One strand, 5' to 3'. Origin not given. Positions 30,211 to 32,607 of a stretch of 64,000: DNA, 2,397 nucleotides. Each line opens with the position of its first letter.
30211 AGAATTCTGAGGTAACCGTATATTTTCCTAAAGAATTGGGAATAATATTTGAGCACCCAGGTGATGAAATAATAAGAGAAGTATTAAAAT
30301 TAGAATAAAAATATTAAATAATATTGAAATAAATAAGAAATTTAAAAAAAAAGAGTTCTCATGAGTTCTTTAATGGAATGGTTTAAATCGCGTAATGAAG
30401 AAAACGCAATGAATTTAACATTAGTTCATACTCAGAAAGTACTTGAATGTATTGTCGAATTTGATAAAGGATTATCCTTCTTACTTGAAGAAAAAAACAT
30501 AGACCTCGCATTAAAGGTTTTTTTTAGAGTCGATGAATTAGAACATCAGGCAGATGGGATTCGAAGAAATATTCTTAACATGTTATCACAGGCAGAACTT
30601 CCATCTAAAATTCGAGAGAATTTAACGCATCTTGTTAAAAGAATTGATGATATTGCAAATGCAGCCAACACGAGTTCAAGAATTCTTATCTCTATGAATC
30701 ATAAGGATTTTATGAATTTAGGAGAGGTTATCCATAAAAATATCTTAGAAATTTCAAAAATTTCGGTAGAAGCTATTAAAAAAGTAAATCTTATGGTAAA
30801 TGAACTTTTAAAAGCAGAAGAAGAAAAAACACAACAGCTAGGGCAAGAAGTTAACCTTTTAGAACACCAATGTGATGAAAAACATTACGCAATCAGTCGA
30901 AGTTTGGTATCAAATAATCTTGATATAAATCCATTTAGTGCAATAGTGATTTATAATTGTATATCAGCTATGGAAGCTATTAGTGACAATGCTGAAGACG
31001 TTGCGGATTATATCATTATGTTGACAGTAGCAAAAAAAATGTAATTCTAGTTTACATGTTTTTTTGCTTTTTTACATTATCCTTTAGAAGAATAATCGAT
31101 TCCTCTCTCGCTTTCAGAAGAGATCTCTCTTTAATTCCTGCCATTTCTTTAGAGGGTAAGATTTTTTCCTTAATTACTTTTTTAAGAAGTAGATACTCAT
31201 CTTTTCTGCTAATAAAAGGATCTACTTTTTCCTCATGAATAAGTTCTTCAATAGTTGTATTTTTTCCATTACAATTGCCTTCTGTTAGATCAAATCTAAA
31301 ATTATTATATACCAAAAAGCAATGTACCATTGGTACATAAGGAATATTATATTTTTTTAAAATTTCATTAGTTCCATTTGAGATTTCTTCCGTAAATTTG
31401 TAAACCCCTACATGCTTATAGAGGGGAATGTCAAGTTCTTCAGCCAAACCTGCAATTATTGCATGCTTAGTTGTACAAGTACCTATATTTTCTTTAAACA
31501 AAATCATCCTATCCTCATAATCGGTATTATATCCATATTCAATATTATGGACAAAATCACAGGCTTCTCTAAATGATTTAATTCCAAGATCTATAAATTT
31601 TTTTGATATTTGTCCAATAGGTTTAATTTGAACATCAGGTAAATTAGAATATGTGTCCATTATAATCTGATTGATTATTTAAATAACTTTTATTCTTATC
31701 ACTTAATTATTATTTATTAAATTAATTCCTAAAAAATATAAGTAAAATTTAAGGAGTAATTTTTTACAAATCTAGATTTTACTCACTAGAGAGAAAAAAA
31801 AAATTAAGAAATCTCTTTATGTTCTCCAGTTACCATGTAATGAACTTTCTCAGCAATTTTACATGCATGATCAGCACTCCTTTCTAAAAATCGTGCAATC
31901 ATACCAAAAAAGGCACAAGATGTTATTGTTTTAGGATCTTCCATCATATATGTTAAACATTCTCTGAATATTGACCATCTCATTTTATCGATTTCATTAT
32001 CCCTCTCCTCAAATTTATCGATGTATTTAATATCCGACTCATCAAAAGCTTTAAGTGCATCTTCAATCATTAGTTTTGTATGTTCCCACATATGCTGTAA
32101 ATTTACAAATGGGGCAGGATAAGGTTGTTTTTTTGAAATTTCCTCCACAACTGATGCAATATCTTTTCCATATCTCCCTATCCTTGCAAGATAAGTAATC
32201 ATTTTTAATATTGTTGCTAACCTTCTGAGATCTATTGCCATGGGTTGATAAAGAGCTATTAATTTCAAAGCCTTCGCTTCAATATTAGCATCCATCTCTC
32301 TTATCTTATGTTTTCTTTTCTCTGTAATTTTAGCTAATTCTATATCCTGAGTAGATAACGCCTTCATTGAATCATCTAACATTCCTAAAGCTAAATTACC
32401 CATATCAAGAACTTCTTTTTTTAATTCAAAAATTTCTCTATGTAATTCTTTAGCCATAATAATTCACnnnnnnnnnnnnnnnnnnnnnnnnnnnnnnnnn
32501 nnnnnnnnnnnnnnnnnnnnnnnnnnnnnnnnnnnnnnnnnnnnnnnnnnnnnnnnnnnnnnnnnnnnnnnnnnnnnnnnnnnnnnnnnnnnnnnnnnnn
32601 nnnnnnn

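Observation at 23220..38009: Phosphate super-locus: NPP-like enzyme, an orphan ABC importer with DUF47, pstS-pstCA-pstB-phoU, and a divergent AbrB-PhoU regulator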

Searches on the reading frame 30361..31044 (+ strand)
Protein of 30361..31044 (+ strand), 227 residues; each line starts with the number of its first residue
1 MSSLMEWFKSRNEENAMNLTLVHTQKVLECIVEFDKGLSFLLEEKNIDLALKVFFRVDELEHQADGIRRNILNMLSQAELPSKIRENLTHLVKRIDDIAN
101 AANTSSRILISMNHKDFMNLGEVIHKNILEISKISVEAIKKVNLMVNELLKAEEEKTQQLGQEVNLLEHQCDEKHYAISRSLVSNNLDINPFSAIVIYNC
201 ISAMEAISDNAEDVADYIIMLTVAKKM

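Call 3: search_protein_families(library=pfam, proteins=[window:30361-31044:+], max_evalue=0.01)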
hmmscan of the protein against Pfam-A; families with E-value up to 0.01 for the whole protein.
window:30361-31044:+ (227 aa): 2 families
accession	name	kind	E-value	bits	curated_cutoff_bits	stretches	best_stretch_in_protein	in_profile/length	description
PF01865.21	PhoU_div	-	3.3e-23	82.6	24.4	1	21-222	14-212/214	Protein of unknown function DUF47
PF01895.24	PhoU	-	3e-07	31.1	23.5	1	139-217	5-88/89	PhoU domain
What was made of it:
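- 30361..31044 (+): DUF47 / PhoU_div (PitR-type) protein, the last gene of the operon. Proposed cytoplasmic gatekeeper of the importer. PF01865, 82.6 bits (call 3).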

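Call 5: search_protein_families(library=ncbifam, proteins=[window:30361-31044:+], max_evalue=0.01)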
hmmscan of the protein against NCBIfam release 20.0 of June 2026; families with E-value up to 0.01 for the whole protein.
window:30361-31044:+ (227 aa): 2 families
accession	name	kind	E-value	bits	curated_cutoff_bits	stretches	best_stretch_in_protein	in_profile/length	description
TIGR00153.1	TIGR00153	hypoth_equivalog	4e-17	62.6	104.3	1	23-224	19-215/217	TIGR00153 family protein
TIGR02135.1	phoU_full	equivalog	0.0014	18.3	130.25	1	137-221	120-206/212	phosphate signaling complex protein PhoU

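Call 62: search_solved_structures(query=window:30361-31041:+, max_evalue=1)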
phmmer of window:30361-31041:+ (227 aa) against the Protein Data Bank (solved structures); distinct sequences matched with E-value up to 1: 2.
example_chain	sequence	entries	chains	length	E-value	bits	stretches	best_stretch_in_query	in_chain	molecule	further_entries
2iiu_A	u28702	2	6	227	0.00051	23.4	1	45-218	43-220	Hypothetical protein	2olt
3l39_A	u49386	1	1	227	0.071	16.4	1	53-134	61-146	Putative PhoU-like phosphate regulatory protein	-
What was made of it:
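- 30361..31044 (+): PDB relatives are 2IIU/2OLT and 3L39 (call 62).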

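Call 72: find_homologous_proteins(query=window:30361-31041:+, max_evalue=0.001)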
Query window:30361-31041:+ (227 aa): 161 proteins with E <= 0.001 among 413 candidates; the best 120 are listed.
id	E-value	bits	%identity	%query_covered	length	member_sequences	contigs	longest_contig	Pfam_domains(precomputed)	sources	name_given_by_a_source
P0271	4.8e-137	472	100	100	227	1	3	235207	PF01865.22,PF01895.25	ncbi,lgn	-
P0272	2.1e-136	470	100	100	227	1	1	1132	PF01865.22,PF01895.25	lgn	-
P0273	5.5e-130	449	94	100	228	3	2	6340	PF01865.22,PF01895.25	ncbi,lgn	ncbi:MAG: DUF47 domain-containing protein [Candidatus Odinarchaeota archaeon]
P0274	1.8e-125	435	92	98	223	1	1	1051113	PF01865.22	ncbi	ncbi:MAG: DUF47 domain-containing protein [Promethearchaeota archaeon]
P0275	2.1e-125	434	91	100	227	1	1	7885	PF01865.22,PF01895.25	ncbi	ncbi:MAG: DUF47 domain-containing protein [Candidatus Thorarchaeota archaeon]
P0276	2.4e-125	434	90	100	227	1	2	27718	PF01865.22,PF01895.25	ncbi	ncbi:MAG: DUF47 domain-containing protein [Promethearchaeota archaeon]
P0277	3.5e-125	434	92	98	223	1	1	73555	PF01865.22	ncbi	ncbi:MAG: DUF47 domain-containing protein [Promethearchaeota archaeon]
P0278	7.8e-125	432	92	98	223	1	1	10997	PF01865.22,PF01895.25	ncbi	-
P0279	8.2e-125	432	92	100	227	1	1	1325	PF01865.22,PF01895.25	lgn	-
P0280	8.7e-125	432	90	100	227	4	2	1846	PF01865.22,PF01895.25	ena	-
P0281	1.1e-124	432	92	100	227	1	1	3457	PF01865.22,PF01895.25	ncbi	-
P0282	2.0e-124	431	89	100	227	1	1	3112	PF01865.22,PF01895.25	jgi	jgi:predicted phosphate transport protein (TIGR00153 family)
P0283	4.6e-124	430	92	100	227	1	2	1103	PF01865.22,PF01895.25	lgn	-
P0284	6.9e-124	429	89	100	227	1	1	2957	PF01865.22,PF01895.25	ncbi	ncbi:MAG: DUF47 domain-containing protein [Candidatus Thorarchaeota archaeon]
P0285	1.7e-122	425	89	98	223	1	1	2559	PF01865.22,PF01895.25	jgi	jgi:predicted phosphate transport protein (TIGR00153 family)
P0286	1.9e-121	421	89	100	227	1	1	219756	PF01865.22,PF01895.25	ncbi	-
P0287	2.3e-121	421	89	100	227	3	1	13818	PF01865.22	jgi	jgi:predicted phosphate transport protein (TIGR00153 family)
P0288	4.5e-120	417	89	100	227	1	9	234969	PF01865.22,PF01895.25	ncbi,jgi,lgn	-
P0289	5.4e-120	417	87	100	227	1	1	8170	PF01865.22,PF01895.25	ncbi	ncbi:MAG: DUF47 domain-containing protein [Promethearchaeota archaeon]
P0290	2.8e-119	414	86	100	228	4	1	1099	PF01865.22,PF01895.25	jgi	jgi:predicted phosphate transport protein (TIGR00153 family)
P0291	2.2e-118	411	85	100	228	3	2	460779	PF01865.22,PF01895.25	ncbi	ncbi:MAG: DUF47 domain-containing protein [Promethearchaeota archaeon]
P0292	1.6e-116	405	85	100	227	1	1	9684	PF01865.22,PF01895.25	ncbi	ncbi:MAG: DUF47 domain-containing protein [Promethearchaeota archaeon]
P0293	2.6e-115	401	84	100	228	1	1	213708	PF01865.22,PF01895.25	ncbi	ncbi:MAG: DUF47 domain-containing protein [Promethearchaeota archaeon]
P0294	2.0e-107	376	78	100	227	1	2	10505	PF01865.22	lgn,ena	-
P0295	9.2e-105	367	88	87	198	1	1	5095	PF01865.22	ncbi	ncbi:MAG: DUF47 domain-containing protein, partial [Promethearchaeota archaeon]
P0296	6.0e-102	358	75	100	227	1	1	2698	PF01865.22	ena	-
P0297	7.8e-101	354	73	100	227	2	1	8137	PF01865.22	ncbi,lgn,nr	ncbi:MAG: DUF47 family protein [Promethearchaeota archaeon]|nr:MAG: DUF47 family protein [Candidatus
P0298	1.4e-100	353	74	100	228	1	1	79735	PF01865.22,PF01895.25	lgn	-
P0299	1.8e-100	353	74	100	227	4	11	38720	PF01865.22,PF01895.25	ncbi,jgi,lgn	jgi:predicted phosphate transport protein (TIGR00153 family)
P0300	1.9e-100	353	73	100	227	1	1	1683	PF01865.22,PF01895.25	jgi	jgi:predicted phosphate transport protein (TIGR00153 family)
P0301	2.8e-100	352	73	100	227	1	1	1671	PF01865.22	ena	-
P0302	3.2e-100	352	73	100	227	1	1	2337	PF01865.22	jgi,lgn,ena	-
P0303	7.8e-100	351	74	100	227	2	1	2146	PF01865.22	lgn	-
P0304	2.1e-99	349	73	100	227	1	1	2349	PF01865.22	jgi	jgi:predicted phosphate transport protein (TIGR00153 family)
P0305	2.3e-99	349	73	100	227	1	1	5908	PF01865.22,PF01895.25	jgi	jgi:predicted phosphate transport protein (TIGR00153 family)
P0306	2.7e-99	349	72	100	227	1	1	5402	PF01865.22,PF01895.25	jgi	-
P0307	2.8e-99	349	72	100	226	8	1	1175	PF01865.22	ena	-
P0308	3.4e-99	349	73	100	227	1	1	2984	PF01865.22,PF01895.25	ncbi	ncbi:MAG: DUF47 domain-containing protein [Candidatus Hermodarchaeota archaeon]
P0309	3.6e-99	349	73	100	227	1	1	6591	PF01865.22,PF01895.25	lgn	-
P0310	4.4e-99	348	73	100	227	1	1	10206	PF01865.22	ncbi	-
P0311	6.6e-99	348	71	100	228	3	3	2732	PF01865.22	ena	-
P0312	9.0e-99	347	72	100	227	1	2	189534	PF01865.22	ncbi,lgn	ncbi:MAG: DUF47 domain-containing protein [Promethearchaeota archaeon]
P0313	9.4e-99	347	73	100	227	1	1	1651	PF01865.22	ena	-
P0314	1.2e-98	347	85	85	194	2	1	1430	PF01865.22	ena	-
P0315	1.3e-98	347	70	100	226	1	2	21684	PF01865.22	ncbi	ncbi:MAG: DUF47 domain-containing protein [Candidatus Hermodarchaeota archaeon]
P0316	1.6e-98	347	73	100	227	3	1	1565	PF01865.22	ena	-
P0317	1.9e-98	346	73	100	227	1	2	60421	PF01865.22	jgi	jgi:predicted phosphate transport protein (TIGR00153 family)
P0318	2.2e-98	346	75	100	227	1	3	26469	PF01865.22,PF01895.25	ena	-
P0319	2.8e-98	346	72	100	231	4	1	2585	PF01865.22,PF01895.25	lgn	-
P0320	3.5e-98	345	73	100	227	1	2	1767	PF01865.22,PF01895.25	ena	-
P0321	3.8e-98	345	70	99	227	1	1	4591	PF01865.22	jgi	jgi:predicted phosphate transport protein (TIGR00153 family)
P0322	4.0e-98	345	73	100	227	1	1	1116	PF01865.22,PF01895.25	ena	-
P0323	5.9e-98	345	72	100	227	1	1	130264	PF01865.22,PF01895.25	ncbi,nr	ncbi:MAG: DUF47 family protein [Candidatus Lokiarchaeota archaeon]|nr:DUF47 family protein [Candidat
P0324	5.9e-98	345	73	100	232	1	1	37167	PF01865.22,PF01895.25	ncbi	ncbi:MAG: DUF47 domain-containing protein [Promethearchaeota archaeon]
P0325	7.9e-98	344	71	100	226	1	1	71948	PF01865.22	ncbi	ncbi:MAG: DUF47 domain-containing protein [Promethearchaeota archaeon]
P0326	1.1e-97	344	71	100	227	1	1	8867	PF01865.22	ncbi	ncbi:MAG: DUF47 domain-containing protein [Promethearchaeota archaeon]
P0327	1.3e-97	344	71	100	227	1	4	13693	PF01865.22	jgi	jgi:predicted phosphate transport protein (TIGR00153 family)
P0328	2.7e-97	343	69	100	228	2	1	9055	PF01865.22,PF01895.25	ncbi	ncbi:MAG: DUF47 domain-containing protein [Candidatus Hermodarchaeota archaeon]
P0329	2.7e-97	343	70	100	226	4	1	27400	PF01865.22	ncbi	ncbi:MAG: DUF47 domain-containing protein [Promethearchaeota archaeon]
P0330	3.1e-97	342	72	100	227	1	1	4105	PF01865.22,PF01895.25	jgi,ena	-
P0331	5.1e-97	342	72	100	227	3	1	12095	PF01865.22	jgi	jgi:predicted phosphate transport protein (TIGR00153 family)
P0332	7.3e-97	341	69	100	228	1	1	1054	PF01865.22,PF01895.25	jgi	jgi:predicted phosphate transport protein (TIGR00153 family)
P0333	7.3e-97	341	71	99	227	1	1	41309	PF01865.22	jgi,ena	-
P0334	1.1e-96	341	71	100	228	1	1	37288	PF01865.22,PF01895.25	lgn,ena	-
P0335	1.1e-96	341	69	100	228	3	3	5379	PF01865.22,PF01895.25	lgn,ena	-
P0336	1.2e-96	340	71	99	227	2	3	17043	PF01865.22,PF01895.25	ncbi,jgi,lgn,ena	ncbi:MAG: DUF47 domain-containing protein [Promethearchaeota archaeon]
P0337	2.2e-96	340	70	100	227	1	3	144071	PF01865.22,PF01895.25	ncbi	ncbi:MAG: DUF47 domain-containing protein [Promethearchaeota archaeon]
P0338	2.9e-96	339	69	100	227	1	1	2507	PF01865.22,PF01895.25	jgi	-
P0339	3.1e-96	339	70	100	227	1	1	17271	PF01865.22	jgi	jgi:predicted phosphate transport protein (TIGR00153 family)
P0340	3.3e-96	339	70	100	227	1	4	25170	PF01865.22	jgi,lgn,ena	-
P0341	3.5e-96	339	69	100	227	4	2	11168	PF01865.22,PF01895.25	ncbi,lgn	ncbi:MAG: DUF47 domain-containing protein [Candidatus Thorarchaeota archaeon]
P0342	3.5e-96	339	71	100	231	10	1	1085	PF01865.22,PF01895.25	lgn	-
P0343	4.2e-96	339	73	100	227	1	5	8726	PF01865.22,PF01895.25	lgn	-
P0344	5.7e-96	338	69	100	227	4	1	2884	PF01865.22,PF01895.25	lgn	-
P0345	1.4e-95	337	70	100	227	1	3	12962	PF01865.22,PF01895.25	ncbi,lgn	ncbi:MAG: DUF47 domain-containing protein [Promethearchaeota archaeon]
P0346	1.8e-95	337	70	100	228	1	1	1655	PF01865.22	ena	-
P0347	2.1e-95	336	70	100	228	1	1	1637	PF01865.22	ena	-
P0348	2.3e-95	336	69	100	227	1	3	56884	PF01865.22,PF01895.25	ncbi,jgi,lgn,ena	-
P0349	3.8e-95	336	71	100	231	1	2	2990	PF01865.22,PF01895.25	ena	-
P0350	8.3e-95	334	72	100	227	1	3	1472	PF01865.22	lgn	-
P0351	1.1e-94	334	68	100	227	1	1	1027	PF01865.22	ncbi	-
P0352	1.2e-94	334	70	100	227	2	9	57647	PF01865.22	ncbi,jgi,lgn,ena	ncbi:MAG: DUF47 domain-containing protein [Promethearchaeota archaeon]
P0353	1.3e-94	334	67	99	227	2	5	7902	PF01865.22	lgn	-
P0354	1.5e-94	334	71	100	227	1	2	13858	PF01865.22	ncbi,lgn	ncbi:MAG: DUF47 domain-containing protein [Candidatus Hermodarchaeota archaeon]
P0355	2.1e-94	333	71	100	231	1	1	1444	PF01865.22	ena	-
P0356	2.5e-94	333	70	100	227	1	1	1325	PF01865.22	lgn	-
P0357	3.6e-94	332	71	100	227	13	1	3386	PF01865.22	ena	-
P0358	7.3e-94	331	70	100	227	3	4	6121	PF01865.22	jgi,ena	-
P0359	8.4e-94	331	70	100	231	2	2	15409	PF01865.22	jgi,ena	-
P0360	9.3e-94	331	71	100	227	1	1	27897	PF01865.22,PF01895.25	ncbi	ncbi:MAG: DUF47 domain-containing protein [Candidatus Thorarchaeota archaeon]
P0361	1.1e-93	331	69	100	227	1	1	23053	PF01865.22,PF01895.25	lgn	-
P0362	1.4e-93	330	68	100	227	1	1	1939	PF01865.22,PF01895.25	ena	-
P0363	1.9e-93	330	71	100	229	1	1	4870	PF01865.22,PF01895.25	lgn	-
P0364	2.3e-93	330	69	100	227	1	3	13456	PF01865.22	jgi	jgi:predicted phosphate transport protein (TIGR00153 family)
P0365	2.6e-93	330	70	100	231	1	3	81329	PF01865.22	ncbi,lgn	ncbi:MAG: DUF47 domain-containing protein [Promethearchaeota archaeon]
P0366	3.6e-93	329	71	100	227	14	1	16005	PF01865.22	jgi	jgi:predicted phosphate transport protein (TIGR00153 family)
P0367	8.9e-93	328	71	100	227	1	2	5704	PF01865.22,PF01895.25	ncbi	ncbi:MAG: DUF47 domain-containing protein [Promethearchaeota archaeon]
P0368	1.8e-92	327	70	100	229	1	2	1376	PF01865.22,PF01895.25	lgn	-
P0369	2.5e-92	326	69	100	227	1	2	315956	PF01865.22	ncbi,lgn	-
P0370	3.7e-92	326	69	100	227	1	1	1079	PF01865.22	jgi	jgi:predicted phosphate transport protein (TIGR00153 family)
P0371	5.5e-92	325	67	99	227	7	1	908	PF01865.22,PF01895.25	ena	-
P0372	7.3e-92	325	69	100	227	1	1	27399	PF01865.22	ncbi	ncbi:MAG: DUF47 domain-containing protein [Promethearchaeota archaeon]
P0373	9.0e-92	325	68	100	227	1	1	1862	PF01865.22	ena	-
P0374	1.1e-91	324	69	100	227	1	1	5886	PF01865.22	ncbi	-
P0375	1.3e-91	324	68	100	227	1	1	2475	PF01865.22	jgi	-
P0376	2.2e-91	323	69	100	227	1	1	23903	PF01865.22,PF01895.25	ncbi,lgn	-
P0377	2.6e-91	323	68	100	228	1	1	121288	PF01865.22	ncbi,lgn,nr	ncbi:MAG: DUF47 family protein [Candidatus Lokiarchaeota archaeon]|nr:DUF47 family protein [Candidat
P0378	6.8e-91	322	66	100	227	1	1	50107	PF01865.22,PF01895.25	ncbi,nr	ncbi:MAG: DUF47 family protein [Candidatus Lokiarchaeota archaeon]|nr:DUF47 family protein [Candidat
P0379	1.0e-90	321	69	100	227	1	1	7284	PF01865.22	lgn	-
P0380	2.5e-90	320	66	100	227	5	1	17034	PF01865.22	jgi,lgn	jgi:predicted phosphate transport protein (TIGR00153 family)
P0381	1.3e-89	317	68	99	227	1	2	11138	PF01865.22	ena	-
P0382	1.4e-89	317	67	100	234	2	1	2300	PF01865.22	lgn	-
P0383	2.2e-89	317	67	100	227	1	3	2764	PF01865.22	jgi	jgi:predicted phosphate transport protein (TIGR00153 family)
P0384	3.4e-89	316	69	99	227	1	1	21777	PF01865.22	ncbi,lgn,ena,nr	ncbi:MAG: DUF47 family protein [Candidatus Lokiarchaeota archaeon]|nr:DUF47 family protein [Candidat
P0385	3.8e-89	316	68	99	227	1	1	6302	PF01865.22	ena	-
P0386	3.8e-89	316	67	100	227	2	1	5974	PF01865.22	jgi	jgi:predicted phosphate transport protein (TIGR00153 family)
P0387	4.0e-89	316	66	98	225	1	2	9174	PF01865.22,PF01895.25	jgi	jgi:predicted phosphate transport protein (TIGR00153 family)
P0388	6.3e-89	315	68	100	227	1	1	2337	PF01865.22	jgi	jgi:hypothetical protein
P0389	7.6e-89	315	65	100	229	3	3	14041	PF01865.22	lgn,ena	-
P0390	7.7e-89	315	68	98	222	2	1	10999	PF01865.22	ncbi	ncbi:MAG: DUF47 domain-containing protein, partial [Promethearchaeota archaeon]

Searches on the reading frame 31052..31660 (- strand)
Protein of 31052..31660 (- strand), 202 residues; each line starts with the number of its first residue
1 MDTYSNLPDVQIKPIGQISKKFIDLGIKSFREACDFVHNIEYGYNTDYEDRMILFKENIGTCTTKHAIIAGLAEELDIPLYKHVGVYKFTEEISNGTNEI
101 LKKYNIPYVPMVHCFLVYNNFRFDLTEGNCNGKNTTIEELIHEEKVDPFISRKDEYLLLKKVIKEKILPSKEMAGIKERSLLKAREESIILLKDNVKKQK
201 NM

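Call 3: search_protein_families(library=pfam, proteins=[window:31052-31660:-], max_evalue=0.01)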
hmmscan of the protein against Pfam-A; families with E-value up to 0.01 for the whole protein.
window:31052-31660:- (202 aa): 0 families

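Call 5: search_protein_families(library=ncbifam, proteins=[window:31052-31660:-], max_evalue=0.01)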
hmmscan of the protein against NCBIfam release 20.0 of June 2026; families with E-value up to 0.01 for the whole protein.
window:31052-31660:- (202 aa): 0 families

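Call 61: search_protein_families(library=pfam, proteins=[window:31052-31660:-], max_evalue=10)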
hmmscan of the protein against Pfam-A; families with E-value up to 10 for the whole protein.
window:31052-31660:- (202 aa): 1 family
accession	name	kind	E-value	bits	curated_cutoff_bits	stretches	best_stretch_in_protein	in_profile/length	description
PF24585.1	YunG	-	0.24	12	27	1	111-166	59-114/116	YunG protein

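Call 91: search_solved_structures(query=window:31052-31657:-, max_evalue=10)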
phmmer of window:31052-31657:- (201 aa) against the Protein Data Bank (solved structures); distinct sequences matched with E-value up to 10: 3.
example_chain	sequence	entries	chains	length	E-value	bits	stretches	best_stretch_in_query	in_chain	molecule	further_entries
4z39_A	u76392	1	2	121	0.061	16.5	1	15-77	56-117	Odorant-binding protein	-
4z45_A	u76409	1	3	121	0.08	16.1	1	15-77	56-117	Odorant-binding protein NribOBP3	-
9xqd_0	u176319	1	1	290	0.33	14.1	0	53-111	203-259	PHIKZ127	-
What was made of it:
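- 31052..31660 (-): Conserved 202-aa protein of unknown family. A recurrent neighbour of the importer and of abrB-phoU. No Pfam, NCBIfam or PDB match (calls 3, 5, 61, 91).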

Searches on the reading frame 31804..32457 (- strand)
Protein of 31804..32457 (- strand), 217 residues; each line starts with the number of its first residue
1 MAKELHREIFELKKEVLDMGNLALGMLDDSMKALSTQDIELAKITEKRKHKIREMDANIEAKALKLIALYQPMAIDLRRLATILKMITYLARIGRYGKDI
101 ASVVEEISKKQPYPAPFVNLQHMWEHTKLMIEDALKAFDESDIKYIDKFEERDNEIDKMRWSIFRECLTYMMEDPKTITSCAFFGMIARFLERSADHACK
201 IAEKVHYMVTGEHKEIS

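Call 3: search_protein_families(library=pfam, proteins=[window:31804-32457:-], max_evalue=0.01)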
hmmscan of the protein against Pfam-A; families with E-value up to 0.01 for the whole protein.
window:31804-32457:- (217 aa): 1 family
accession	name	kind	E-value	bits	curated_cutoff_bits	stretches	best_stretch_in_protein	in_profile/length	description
PF01895.24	PhoU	-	4e-39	133.3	23.5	2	17-103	2-88/89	PhoU domain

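Call 5: search_protein_families(library=ncbifam, proteins=[window:31804-32457:-], max_evalue=0.01)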
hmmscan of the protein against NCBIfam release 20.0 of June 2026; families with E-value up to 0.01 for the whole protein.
window:31804-32457:- (217 aa): 2 families
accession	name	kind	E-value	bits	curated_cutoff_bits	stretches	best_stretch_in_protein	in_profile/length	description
TIGR02135.1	phoU_full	equivalog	4.2e-53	180.1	130.25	1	3-213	1-211/212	phosphate signaling complex protein PhoU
NF008332.0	PRK11115.1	equivalog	3.4e-36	125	342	1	6-212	15-220/239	phosphate signaling complex protein PhoU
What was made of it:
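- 31804..32457 (-): Classical PhoU. TIGR02135, 180 bits against a cutoff of 130 (call 5).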
